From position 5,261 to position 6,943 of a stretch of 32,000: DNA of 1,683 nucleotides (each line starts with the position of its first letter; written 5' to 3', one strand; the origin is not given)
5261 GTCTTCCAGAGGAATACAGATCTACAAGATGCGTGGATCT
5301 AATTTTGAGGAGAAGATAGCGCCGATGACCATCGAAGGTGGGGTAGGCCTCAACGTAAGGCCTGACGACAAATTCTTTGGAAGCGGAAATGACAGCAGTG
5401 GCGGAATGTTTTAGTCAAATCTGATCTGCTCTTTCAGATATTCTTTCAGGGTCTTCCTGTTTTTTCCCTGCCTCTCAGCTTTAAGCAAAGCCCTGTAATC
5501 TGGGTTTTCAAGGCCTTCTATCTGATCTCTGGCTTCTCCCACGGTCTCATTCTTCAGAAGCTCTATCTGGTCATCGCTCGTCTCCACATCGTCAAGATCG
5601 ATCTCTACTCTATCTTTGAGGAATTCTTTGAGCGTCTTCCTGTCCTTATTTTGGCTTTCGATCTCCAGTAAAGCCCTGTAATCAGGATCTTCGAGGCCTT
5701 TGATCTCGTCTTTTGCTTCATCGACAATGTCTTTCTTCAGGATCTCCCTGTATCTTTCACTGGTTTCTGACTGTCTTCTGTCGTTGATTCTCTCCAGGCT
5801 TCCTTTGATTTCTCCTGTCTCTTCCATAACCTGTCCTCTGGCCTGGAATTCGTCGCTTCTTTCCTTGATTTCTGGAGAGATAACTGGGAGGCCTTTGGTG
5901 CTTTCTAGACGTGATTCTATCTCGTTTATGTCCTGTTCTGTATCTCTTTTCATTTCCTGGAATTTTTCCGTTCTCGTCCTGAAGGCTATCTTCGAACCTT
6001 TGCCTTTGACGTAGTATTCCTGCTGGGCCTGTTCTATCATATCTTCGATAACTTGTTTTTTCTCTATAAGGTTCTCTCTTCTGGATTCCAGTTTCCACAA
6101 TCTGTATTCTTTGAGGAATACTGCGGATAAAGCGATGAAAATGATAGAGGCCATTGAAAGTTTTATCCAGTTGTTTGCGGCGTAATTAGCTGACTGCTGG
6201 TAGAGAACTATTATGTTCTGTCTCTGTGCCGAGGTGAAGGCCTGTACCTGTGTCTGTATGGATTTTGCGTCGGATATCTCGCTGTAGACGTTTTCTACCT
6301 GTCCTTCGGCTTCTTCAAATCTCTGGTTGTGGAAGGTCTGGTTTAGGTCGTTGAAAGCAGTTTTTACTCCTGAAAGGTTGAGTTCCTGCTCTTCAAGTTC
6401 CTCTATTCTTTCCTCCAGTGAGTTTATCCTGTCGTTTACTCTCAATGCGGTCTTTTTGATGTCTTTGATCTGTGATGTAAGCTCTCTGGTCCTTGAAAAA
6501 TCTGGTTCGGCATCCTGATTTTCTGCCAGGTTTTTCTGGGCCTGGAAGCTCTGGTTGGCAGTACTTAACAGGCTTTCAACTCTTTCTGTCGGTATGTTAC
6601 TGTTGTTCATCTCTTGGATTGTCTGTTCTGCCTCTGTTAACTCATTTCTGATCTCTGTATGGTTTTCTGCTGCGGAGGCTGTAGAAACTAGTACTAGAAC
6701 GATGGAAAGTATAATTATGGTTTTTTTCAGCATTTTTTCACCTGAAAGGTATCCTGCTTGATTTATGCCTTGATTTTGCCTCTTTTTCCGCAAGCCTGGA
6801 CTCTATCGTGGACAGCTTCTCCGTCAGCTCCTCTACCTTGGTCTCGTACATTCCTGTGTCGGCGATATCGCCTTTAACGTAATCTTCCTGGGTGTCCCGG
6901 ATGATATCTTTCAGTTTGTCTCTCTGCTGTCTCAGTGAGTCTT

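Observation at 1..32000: Palindromic hexamer AGGCCT is about 15-20-fold over-represented, independent of reading frame, strand and coding status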

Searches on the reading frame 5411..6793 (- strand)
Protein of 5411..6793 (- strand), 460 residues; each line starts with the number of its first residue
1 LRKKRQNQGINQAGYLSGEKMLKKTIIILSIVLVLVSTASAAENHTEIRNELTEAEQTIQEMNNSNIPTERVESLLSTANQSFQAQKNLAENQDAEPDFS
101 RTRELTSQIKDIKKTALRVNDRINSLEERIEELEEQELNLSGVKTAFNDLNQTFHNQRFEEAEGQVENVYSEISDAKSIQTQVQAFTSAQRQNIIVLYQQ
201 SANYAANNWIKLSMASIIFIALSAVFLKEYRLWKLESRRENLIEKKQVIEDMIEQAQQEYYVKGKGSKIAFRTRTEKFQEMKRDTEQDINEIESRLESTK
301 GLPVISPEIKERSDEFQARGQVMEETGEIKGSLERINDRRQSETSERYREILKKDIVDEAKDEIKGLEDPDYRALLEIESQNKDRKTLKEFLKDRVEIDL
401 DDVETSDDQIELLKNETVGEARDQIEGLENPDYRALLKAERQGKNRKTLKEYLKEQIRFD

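Call 5: search_protein_families(library=pfam, proteins=[window:5411-6793:-])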
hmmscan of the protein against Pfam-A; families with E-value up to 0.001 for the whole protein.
window:5411-6793:- (460 aa): 0 families

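Call 63: search_protein_families(library=ncbifam, proteins=[window:5411-6733:-], max_evalue=0.01)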
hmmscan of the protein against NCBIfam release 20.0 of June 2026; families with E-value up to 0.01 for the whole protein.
window:5411-6733:- (440 aa): 1 family
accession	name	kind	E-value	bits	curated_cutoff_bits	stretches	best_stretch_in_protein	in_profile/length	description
NF045487.1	ASRP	equivalog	0.0026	16.4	300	1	22-173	131-285/593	archaea-specific SMC-related protein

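Call 64: search_protein_families(library=padloc, proteins=[window:5411-6733:-], max_evalue=0.01)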
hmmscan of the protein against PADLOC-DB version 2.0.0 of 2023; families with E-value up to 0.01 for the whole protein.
window:5411-6733:- (440 aa): 0 families
